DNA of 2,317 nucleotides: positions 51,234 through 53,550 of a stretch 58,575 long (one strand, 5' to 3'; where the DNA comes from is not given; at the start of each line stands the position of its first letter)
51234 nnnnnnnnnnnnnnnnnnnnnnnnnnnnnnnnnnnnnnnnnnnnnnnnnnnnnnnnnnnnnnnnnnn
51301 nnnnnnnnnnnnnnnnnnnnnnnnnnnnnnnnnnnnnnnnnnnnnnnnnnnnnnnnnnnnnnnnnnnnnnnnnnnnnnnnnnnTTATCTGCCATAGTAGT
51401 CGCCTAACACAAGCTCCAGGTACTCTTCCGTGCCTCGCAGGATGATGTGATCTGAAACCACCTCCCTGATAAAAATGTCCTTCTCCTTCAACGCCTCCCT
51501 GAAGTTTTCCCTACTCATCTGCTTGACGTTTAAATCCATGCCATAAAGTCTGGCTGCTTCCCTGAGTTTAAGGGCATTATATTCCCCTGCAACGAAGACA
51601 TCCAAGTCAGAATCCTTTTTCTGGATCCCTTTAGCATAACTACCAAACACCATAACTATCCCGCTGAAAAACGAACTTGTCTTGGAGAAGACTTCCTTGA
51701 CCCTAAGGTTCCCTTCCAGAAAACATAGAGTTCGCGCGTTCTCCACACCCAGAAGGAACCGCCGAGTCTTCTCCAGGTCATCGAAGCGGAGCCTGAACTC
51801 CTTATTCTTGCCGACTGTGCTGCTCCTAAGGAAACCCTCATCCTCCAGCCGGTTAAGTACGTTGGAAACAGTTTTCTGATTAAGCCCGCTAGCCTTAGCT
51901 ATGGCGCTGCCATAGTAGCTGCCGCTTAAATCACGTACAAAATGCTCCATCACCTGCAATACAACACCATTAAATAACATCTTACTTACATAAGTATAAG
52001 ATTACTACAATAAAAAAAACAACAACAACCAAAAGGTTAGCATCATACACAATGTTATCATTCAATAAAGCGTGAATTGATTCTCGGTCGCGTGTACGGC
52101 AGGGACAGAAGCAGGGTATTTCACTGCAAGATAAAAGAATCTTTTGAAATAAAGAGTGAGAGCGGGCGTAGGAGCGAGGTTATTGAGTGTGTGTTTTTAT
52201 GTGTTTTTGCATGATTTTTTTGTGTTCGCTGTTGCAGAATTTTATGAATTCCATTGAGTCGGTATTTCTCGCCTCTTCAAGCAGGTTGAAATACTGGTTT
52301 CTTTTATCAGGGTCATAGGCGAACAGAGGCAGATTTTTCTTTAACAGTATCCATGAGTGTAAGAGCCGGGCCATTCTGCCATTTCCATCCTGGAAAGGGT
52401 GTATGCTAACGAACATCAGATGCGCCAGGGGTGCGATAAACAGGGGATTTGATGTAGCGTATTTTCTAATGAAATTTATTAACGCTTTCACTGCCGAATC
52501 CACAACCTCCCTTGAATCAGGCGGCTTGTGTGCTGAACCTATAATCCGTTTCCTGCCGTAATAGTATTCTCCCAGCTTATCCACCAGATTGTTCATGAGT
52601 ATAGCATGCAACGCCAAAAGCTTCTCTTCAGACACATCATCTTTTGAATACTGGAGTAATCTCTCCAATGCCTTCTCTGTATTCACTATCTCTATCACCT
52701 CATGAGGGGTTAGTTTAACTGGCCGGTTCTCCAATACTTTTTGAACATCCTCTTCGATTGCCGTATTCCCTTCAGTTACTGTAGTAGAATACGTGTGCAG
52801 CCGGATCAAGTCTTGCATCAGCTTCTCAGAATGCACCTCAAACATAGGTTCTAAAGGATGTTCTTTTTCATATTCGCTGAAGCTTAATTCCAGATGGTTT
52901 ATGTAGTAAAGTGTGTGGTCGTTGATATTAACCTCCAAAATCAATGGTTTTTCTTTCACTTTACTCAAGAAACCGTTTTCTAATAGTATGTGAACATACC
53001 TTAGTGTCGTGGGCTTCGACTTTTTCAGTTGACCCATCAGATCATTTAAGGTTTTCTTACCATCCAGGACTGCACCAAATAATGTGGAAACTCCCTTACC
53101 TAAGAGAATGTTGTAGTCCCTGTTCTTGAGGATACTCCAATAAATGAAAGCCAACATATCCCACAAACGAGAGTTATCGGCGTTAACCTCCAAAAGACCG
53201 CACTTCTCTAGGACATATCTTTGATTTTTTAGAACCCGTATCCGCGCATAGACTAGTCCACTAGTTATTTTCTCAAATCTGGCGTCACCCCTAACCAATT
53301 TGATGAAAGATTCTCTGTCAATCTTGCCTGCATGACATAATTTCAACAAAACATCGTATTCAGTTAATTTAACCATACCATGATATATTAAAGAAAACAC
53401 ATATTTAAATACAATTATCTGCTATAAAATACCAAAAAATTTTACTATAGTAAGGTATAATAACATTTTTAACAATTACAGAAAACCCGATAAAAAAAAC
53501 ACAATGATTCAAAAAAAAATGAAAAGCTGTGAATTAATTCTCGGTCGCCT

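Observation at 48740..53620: Integrase-less island of three toxin/defence modules, with AbiE and Fic bracketed by long degenerate direct repeats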

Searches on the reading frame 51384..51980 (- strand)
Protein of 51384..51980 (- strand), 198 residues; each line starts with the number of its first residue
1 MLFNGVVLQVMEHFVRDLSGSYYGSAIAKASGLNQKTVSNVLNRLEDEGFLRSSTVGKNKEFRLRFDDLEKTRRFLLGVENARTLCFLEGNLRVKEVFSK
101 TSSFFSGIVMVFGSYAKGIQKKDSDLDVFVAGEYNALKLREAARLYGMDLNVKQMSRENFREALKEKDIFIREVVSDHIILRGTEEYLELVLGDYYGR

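Call 8: search_protein_families(library=pfam, proteins=[window:51384-51980:-], max_evalue=0.01)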
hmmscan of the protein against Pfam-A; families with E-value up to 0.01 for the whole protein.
window:51384-51980:- (198 aa): 13 families
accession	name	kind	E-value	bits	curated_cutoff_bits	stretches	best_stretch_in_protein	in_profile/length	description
PF18765.7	Polbeta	-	3e-07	30.9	26.9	1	108-181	15-87/93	Polymerase beta, Nucleotidyltransferase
PF01909.29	NTP_transf_2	-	7.2e-07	30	21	1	107-182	15-72/93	Nucleotidyltransferase domain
PF01047.28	MarR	-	3.6e-05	24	24.6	1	25-54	21-50/59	MarR family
PF01978.25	TrmB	-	0.00075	19.7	25.6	1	24-55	25-56/68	Sugar-specific transcriptional regulator TrmB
PF22600.2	MTPAP-like_central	-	0.0015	19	27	1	106-141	41-74/139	Poly(A) RNA polymerase, mitochondrial-like, central palm domain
PF13730.12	HTH_36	-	0.0019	18.4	25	1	26-51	30-55/55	Helix-turn-helix domain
PF13412.12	HTH_24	-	0.0021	18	21.9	1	26-52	22-48/48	Winged helix-turn-helix DNA-binding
PF24034.1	DUF7343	-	0.0022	18.2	27.6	1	13-58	10-55/62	Domain of unknown function (DUF7343)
PF12802.13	MarR_2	-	0.0033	18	27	1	25-52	24-51/61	MarR family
PF13545.12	HTH_Crp_2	-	0.0033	17.8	27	1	26-54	27-54/70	Crp-like helix-turn-helix domain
PF09339.16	HTH_IclR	-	0.0034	17.5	22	0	25-52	22-49/52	IclR helix-turn-helix domain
PF22341.1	GSPE_N1E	-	0.0046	17.5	27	1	122-166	18-62/64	GSPII protein E, N1E domain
PF03965.22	Penicillinase_R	-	0.0082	16.9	22.6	0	27-64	27-64/115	Penicillinase repressor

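Call 51: find_homologous_proteins(query=window:51384-51980:-, max_evalue=1e-10)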
Query window:51384-51980:- (198 aa): 55 proteins with E <= 1e-10 among 385 candidates.
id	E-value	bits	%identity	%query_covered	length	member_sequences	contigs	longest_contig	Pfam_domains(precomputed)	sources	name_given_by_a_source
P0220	1.6e-105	369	92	95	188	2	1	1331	PF18765.8,PF01909.30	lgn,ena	-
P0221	6.1e-98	344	81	100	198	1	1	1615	PF18765.8,PF01909.30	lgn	-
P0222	2.2e-94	332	78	100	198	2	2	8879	PF18765.8,PF01909.30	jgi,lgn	-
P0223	7.4e-94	331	77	100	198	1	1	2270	PF01047.29,PF18765.8,PF01909.30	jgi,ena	-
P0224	4.2e-73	263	62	100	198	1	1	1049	PF18765.8,PF12802.14,PF01909.30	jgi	jgi:predicted nucleotidyltransferase/biotin operon repressor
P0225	2.1e-70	254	61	100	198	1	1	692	PF18765.8,PF01909.30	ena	-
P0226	2.6e-70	254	61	100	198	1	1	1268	PF01909.30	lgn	-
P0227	7.9e-70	252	60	100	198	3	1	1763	PF01909.30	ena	-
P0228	1.7e-64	235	60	97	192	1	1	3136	PF18765.8,PF01909.30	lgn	-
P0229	5.5e-62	227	60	95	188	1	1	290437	PF18765.8,PF01909.30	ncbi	ncbi:MAG: nucleotidyltransferase domain-containing protein [Candidatus Altiarchaeota archaeon]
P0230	8.0e-60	220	55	95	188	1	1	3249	PF18765.8,PF01909.30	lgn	-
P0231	2.7e-58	215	52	100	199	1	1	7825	PF18765.8,PF01909.30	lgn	-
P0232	1.9e-57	212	52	100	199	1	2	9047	PF18765.8,PF01909.30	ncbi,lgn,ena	-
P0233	3.9e-56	208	51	100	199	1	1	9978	PF18765.8,PF01909.30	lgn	-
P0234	1.6e-55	206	49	100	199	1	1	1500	PF18765.8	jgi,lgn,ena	-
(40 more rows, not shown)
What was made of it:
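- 50906..51980 (-): wHTH-MNT (51384-51980) and HEPN (50906-51394) gene pair. The closest MNT protein is 92% identical (call 51).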

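Call 52: find_encoding_contigs(protein=P0220, flank=8000, max_places=4)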
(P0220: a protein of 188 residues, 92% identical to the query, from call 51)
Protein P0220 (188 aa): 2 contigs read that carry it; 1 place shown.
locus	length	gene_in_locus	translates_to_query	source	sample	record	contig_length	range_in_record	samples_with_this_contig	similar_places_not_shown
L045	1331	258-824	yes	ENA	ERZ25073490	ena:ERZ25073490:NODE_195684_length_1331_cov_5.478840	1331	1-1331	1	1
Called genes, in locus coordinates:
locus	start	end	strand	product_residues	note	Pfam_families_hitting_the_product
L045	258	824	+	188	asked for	PF18765:Polbeta (weak), PF01909:NTP_transf_2 (weak)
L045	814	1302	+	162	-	-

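Call 53: find_encoding_contigs(protein=P0222, flank=8000, max_places=4)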
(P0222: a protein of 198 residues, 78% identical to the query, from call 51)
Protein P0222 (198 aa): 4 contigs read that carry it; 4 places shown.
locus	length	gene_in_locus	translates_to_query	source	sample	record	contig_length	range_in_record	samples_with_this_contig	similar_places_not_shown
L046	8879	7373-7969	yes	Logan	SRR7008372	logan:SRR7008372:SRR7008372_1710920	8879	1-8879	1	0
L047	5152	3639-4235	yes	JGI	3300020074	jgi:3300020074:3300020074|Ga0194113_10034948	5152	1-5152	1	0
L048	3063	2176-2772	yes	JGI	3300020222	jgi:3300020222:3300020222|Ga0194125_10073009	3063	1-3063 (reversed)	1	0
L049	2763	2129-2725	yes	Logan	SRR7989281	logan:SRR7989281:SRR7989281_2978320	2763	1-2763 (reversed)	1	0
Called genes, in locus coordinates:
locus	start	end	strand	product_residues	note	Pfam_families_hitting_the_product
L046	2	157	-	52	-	?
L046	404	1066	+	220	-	-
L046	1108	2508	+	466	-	PF08495:FIST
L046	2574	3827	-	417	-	PF00890:FAD_binding_2 (weak), PF01134:GIDA (faint), PF01266:DAO (weak), PF07992:Pyr_redox_2 (weak), PF12831:FAD_oxidored, PF13450:NAD_binding_8 (weak), PF01494:FAD_binding_3 (weak), PF22578:GGR_cat (weak), +1 more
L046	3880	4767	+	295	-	-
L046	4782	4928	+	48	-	-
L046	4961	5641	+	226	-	PF05977:MFS_3 (weak), PF07690:MFS_1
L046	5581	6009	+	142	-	PF07690:MFS_1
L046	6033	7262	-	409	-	PF02830:V4R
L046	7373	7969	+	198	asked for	PF01909:NTP_transf_2, PF18765:Polbeta (weak)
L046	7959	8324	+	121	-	-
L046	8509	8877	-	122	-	?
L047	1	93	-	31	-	?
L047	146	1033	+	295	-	-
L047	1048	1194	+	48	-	-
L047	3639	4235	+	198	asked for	PF01909:NTP_transf_2, PF18765:Polbeta (weak)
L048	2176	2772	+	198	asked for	PF01909:NTP_transf_2, PF18765:Polbeta (weak)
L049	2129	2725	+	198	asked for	PF01909:NTP_transf_2, PF18765:Polbeta (weak)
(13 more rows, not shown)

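Call 54: find_encoding_contigs(protein=P0221, flank=8000, max_places=4)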
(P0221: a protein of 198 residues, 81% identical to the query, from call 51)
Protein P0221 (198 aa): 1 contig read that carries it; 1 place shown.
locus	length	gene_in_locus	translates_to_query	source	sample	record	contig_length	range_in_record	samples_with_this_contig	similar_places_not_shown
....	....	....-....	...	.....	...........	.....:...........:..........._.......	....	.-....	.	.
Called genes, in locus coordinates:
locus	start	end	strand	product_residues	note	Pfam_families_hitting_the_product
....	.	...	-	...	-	?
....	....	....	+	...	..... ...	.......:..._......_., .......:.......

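Call 59: find_encoding_contigs(protein=P0223, flank=5000, max_places=4)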
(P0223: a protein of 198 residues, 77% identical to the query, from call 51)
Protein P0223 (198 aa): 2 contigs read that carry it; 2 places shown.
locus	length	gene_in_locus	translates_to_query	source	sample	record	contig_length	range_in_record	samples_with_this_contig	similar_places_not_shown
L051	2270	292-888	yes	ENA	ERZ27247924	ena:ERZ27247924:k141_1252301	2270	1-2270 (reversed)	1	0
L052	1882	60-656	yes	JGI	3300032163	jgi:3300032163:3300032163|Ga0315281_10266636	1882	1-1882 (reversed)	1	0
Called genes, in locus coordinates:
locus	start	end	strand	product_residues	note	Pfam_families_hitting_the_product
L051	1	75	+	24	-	?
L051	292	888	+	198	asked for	PF01047:MarR (faint), PF01909:NTP_transf_2, PF18765:Polbeta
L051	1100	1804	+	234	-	PF13649:Methyltransf_25 (faint)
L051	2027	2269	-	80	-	?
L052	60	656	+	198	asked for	PF01047:MarR (faint), PF01909:NTP_transf_2, PF18765:Polbeta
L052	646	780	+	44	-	-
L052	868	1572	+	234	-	PF13649:Methyltransf_25 (faint)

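Call 71: search_protein_families(library=padloc, proteins=[window:51384-51980:-], max_evalue=0.01)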
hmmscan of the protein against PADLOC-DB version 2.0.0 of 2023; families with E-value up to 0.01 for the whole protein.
window:51384-51980:- (198 aa): 15 families
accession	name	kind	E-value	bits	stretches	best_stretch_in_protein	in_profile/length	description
PDLC04368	PDC-M05A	-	1.3e-16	59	2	109-187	110-194/201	-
PDLC04369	PDC-M05A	-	2e-12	45.2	1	19-187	27-190/201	-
PDLC04906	PDC-S09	-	1.3e-05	23.4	1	109-144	27-62/98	-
PDLC04904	PDC-S09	-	2.3e-05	22.5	1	109-140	28-58/104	-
PDLC04372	PDC-M05A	-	3.4e-05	22.2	1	108-185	78-161/167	-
PDLC01438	Csa3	-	5.3e-05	21.4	1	8-87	151-209/305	"CAS-I,CAS-II,CAS-III,CAS-IV,CAS-V,CAS-VI; associated_signaling"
PDLC04903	PDC-S09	-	0.00017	19.9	1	109-140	29-60/108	-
PDLC04902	PDC-S09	-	0.0002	19.6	1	109-137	24-52/97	-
PDLC04907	PDC-S09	-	0.00098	17.2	1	109-131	30-52/114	-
PDLC01044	Csa3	-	0.0036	15.2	1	19-51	147-179/194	Type I-A associated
PDLC01434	CasR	-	0.0046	14.8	1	20-59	140-179/191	"CAS-I,CAS-II,CAS-III,CAS-IV,CAS-V,CAS-VI; associated_signaling"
PDLC01865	CARF3--CARF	-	0.0048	14.5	1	25-67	165-206/215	-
PDLC01268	CasR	-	0.005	14.8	0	20-60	136-173/179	"CAS-I,CAS-II,CAS-III,CAS-IV,CAS-V,CAS-VI; associated_signaling"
PDLC03963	SoFic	-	0.0068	13.8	1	26-60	312-347/361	-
PDLC04371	PDC-M05A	-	0.0098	13.5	0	17-135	43-155/211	-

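Call 72: search_protein_families(library=ncbifam, proteins=[window:51384-51980:-], max_evalue=0.01)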
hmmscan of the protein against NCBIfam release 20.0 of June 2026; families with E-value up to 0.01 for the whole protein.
window:51384-51980:- (198 aa): 7 families
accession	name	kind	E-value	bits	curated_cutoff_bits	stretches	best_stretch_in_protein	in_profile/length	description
NF047752.1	MntA_antitoxin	equivalog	3.1e-05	23.8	60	1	108-135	9-36/106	type VII toxin-antitoxin system MntA family adenylyltransferase antitoxin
NF033788.1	HTH_metalloreg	subfamily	0.00024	20.8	55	1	20-70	24-74/77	metalloregulator ArsR/SmtB family transcription factor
NF041413.1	ArsR_Rv2640c_fam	equivalog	0.00076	19.9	155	1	5-74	42-111/118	Rv2640c family ArsR-like transcriptional regulator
NF051895.1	anti_phage_HalB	equivalog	0.0019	17.8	190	1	110-189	3-77/211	anti-phage Hailong system nucleotidyltransferase HalB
NF047906.1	CdPbTransRegCmtR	equivalog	0.0037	17.2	150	1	18-79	31-92/104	Cd(II)/Pb(II)-sensing metalloregulatory transcriptional regulator CmtR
NF007341.0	PRK09834.1-3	equivalog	0.0069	15.5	269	0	8-65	14-69/274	DNA-binding transcriptional regulator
TIGR01884.1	cas_HTH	subfamily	0.0094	15.3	60.2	0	18-59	154-193/202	CRISPR-associated CARF protein Csa3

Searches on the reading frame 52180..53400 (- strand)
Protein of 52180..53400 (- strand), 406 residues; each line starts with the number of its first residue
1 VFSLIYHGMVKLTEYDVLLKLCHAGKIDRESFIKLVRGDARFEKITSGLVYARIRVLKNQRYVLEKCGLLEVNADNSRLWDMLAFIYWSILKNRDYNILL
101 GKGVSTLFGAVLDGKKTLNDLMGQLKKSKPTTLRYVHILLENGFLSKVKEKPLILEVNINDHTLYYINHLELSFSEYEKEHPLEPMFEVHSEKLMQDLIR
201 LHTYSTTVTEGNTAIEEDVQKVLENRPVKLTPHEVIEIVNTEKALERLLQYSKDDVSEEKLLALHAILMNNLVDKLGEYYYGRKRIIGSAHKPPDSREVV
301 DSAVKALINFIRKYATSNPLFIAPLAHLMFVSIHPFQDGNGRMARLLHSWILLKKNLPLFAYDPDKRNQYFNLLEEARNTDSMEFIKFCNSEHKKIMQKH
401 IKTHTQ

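Call 8: search_protein_families(library=pfam, proteins=[window:52180-53400:-], max_evalue=0.01)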
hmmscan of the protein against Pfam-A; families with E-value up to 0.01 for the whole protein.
window:52180-53400:- (406 aa): 2 families
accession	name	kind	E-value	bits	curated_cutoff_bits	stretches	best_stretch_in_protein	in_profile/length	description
PF02661.23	Fic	-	5e-16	59.8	24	1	256-352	2-93/93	Fic/DOC family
PF01022.26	HTH_5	-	0.0053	17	22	0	111-147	11-47/47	Bacterial regulatory protein, arsR family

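Call 13: find_encoding_contigs(protein=window:52180-53400:-, flank=10000, max_places=10)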
Protein window:52180-53400:- (406 aa): no gene with exactly this product is on record in the collection.

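Call 29: find_homologous_proteins(query=window:52180-53376:-, max_evalue=1e-20)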
Query window:52180-53376:- (398 aa): 99 proteins with E <= 1e-20 among 5040 candidates.
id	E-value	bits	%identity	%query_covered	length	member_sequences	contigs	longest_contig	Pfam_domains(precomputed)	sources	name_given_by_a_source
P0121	8.1e-263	889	100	100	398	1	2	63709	PF02661.24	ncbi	-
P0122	3.3e-200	683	76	99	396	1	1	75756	PF02661.24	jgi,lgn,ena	-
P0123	4.5e-199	679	77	98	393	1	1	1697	PF02661.24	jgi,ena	-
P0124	3.5e-197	673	75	99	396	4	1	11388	PF13412.13,PF01022.27,PF02661.24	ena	-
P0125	8.8e-192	655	73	99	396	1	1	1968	PF02661.24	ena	-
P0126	1.0e-150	520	56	99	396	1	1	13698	PF02661.24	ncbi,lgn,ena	-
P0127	4.4e-134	465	54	98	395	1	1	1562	PF02661.24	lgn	-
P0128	6.5e-128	445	57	88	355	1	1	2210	PF02661.24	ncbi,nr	ncbi:MAG: Fic family protein, partial [Candidatus Altiarchaeales archaeon]|nr:Fic family protein [Ca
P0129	4.2e-118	413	48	98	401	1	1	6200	PF02661.24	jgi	jgi:Fic family protein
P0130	4.4e-117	410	49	98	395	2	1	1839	PF02661.24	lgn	-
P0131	6.0e-117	409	48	98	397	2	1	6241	PF02661.24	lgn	-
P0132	4.1e-116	406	48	98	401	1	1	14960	PF02661.24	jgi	jgi:hypothetical protein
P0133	2.4e-115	404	48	98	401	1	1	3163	PF02661.24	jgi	jgi:Fic family protein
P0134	2.1e-113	397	47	98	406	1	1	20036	PF12840.14,PF13412.13,PF01022.27,PF02661.24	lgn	-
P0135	4.1e-104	367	46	95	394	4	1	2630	PF02661.24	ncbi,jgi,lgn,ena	-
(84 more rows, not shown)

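Call 30: find_encoding_contigs(protein=P0122, flank=8000, max_places=3)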
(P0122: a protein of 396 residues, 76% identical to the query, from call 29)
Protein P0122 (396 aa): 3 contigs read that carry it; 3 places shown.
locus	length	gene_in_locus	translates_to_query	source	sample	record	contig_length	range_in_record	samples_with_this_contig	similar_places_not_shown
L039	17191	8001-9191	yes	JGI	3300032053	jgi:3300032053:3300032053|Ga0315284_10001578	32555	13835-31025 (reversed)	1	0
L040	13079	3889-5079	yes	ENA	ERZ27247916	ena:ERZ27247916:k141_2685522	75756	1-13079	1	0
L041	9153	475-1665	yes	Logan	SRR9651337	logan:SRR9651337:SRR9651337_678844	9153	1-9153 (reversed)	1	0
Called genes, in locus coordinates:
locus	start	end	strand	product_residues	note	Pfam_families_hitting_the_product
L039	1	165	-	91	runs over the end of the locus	PF05402:PqqD (weak)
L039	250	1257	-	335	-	-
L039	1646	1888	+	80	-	PF13192:Thioredoxin_3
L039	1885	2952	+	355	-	PF03773:ArsP_1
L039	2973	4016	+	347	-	PF01758:SBF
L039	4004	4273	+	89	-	PF12840:HTH_20 (weak), PF01022:HTH_5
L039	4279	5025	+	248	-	PF01135:PCMT, PF13489:Methyltransf_23, PF01209:Ubie_methyltran, PF05175:MTS, PF06325:PrmA, PF13847:Methyltransf_31, PF08241:Methyltransf_11, PF08242:Methyltransf_12, +6 more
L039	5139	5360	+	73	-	PF26688:RHH_12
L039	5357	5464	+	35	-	-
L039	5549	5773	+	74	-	PF10130:PIN_2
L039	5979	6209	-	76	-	-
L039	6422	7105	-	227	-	-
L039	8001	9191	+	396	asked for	PF02661:Fic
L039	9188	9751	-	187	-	-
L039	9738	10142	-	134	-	-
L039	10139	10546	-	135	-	-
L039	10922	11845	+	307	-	PF01609:DDE_Tnp_1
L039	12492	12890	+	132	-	PF08859:DGC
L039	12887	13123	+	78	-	PF13192:Thioredoxin_3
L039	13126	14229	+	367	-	PF03773:ArsP_1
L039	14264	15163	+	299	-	PF01545:Cation_efflux, PF16916:ZT_dimer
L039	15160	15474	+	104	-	PF12840:HTH_20 (faint), PF01022:HTH_5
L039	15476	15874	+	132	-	PF01451:LMWPc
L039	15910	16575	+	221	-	-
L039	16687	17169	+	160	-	-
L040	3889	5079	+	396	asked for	PF02661:Fic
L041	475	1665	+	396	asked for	PF02661:Fic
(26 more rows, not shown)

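Call 31: find_encoding_contigs(protein=P0124, flank=8000, max_places=3)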
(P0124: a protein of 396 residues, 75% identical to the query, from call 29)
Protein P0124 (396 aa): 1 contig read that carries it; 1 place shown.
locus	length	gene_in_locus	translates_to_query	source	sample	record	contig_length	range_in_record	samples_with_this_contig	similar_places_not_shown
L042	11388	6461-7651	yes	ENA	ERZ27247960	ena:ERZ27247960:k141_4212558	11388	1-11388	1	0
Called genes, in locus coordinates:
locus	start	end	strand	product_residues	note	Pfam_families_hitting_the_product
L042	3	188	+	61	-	?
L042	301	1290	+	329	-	PF20030:bpMoxR, PF07726:AAA_3, PF07728:AAA_5, PF17863:AAA_lid_2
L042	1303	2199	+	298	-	PF01882:DUF58, PF13519:VWA_2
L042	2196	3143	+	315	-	PF07584:BatA, PF00092:VWA, PF13519:VWA_2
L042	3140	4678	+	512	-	-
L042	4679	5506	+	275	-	PF00535:Glycos_transf_2, PF09258:Glyco_transf_64 (weak), PF10111:Glyco_tranf_2_2 (weak), PF13641:Glyco_tranf_2_3, PF13632:Glyco_trans_2_3 (weak)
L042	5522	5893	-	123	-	-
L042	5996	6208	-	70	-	-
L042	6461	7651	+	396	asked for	PF01022:HTH_5 (faint), PF13412:HTH_24 (faint), PF02661:Fic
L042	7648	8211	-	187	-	-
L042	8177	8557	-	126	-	-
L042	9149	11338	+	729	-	PF01935:DUF87, PF12846:AAA_10, PF19044:P-loop_TraG (weak)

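Call 60: find_encoding_contigs(protein=P0123, flank=5000, max_places=4)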
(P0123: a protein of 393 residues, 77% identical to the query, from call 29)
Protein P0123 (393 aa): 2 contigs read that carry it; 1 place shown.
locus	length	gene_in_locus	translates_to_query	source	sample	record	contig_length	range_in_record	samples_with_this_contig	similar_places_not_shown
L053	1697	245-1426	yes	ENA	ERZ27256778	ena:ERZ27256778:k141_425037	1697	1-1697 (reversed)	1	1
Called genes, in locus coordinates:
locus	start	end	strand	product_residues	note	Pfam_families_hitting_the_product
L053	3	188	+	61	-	?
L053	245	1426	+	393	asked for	PF02661:Fic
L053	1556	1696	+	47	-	?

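Call 71: search_protein_families(library=padloc, proteins=[window:52180-53376:-], max_evalue=0.01)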
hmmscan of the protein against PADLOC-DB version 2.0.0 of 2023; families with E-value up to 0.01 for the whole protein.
window:52180-53376:- (398 aa): 9 families
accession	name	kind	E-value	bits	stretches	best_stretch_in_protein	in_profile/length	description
PDLC03963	SoFic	-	1.9e-30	104.5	1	181-394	47-269/361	-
PDLC04840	PDC-S04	-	1.4e-23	81.8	1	184-379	6-209/227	-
PDLC04836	PDC-S04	-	2.3e-20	70.8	1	193-390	28-232/244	-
PDLC04837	PDC-S04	-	2.3e-20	70.8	1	195-391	30-230/234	-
PDLC04839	PDC-S04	-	4.6e-12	44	1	209-381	16-198/205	-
PDLC04966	PDC-S24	-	3.4e-09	34.1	1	285-348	277-340/497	-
PDLC04838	PDC-S04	-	7.6e-05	20.6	1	309-374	125-191/209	-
PDLC01434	CasR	-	0.0016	16.3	1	104-150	138-183/191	"CAS-I,CAS-II,CAS-III,CAS-IV,CAS-V,CAS-VI; associated_signaling"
PDLC04718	PDC-M59B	-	0.0058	14.8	0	295-350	36-92/159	-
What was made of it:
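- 52120..53498 (-): Fic unit: wHTH-Fic gene 52180-53376 plus its own conserved upstream region, to about 53449-53466. Pfam Fic 5e-16 (call 8) and PADLOC SoFic 1.9e-30 (call 71).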

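Call 72: search_protein_families(library=ncbifam, proteins=[window:52180-53376:-], max_evalue=0.01)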
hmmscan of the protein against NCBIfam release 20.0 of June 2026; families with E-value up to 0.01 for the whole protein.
window:52180-53376:- (398 aa): 6 families
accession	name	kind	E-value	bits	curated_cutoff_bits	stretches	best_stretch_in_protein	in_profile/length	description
NF046030.1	ProtAdlyltaseSoFic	equivalog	1.1e-09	37.8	550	1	284-367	151-240/361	protein adenylyltransferase Fic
TIGR02613.1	mob_myst_B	hypoth_equivalog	5.6e-07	29.6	124.4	1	223-373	24-177/186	mobile mystery protein B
NF041381.1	XopAC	subfamily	9.9e-06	24.5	450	1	316-352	383-419/451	XopAC/AvrAC family type III secretion system effector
TIGR01884.1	cas_HTH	subfamily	0.0028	17.1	60.2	1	103-149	151-198/202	CRISPR-associated CARF protein Csa3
NF040939.2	trans_reg_lrs14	equivalog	0.0047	16.9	90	0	105-143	34-72/103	Lrs14 family HTH-type transcriptional regulator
NF053606.1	Sta1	subfamily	0.0096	16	80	0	71-143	8-70/100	Sta1 family transcriptional regulator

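Call 78: find_encoding_contigs(protein=P0125, flank=5000, max_places=4)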
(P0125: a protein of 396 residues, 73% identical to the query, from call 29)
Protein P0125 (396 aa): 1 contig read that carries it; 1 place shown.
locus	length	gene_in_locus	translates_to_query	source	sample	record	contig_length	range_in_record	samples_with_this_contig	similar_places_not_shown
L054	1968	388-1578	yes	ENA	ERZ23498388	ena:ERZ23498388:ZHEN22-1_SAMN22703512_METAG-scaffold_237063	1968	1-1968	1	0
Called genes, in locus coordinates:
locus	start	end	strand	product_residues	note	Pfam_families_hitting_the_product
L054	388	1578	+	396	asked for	PF02661:Fic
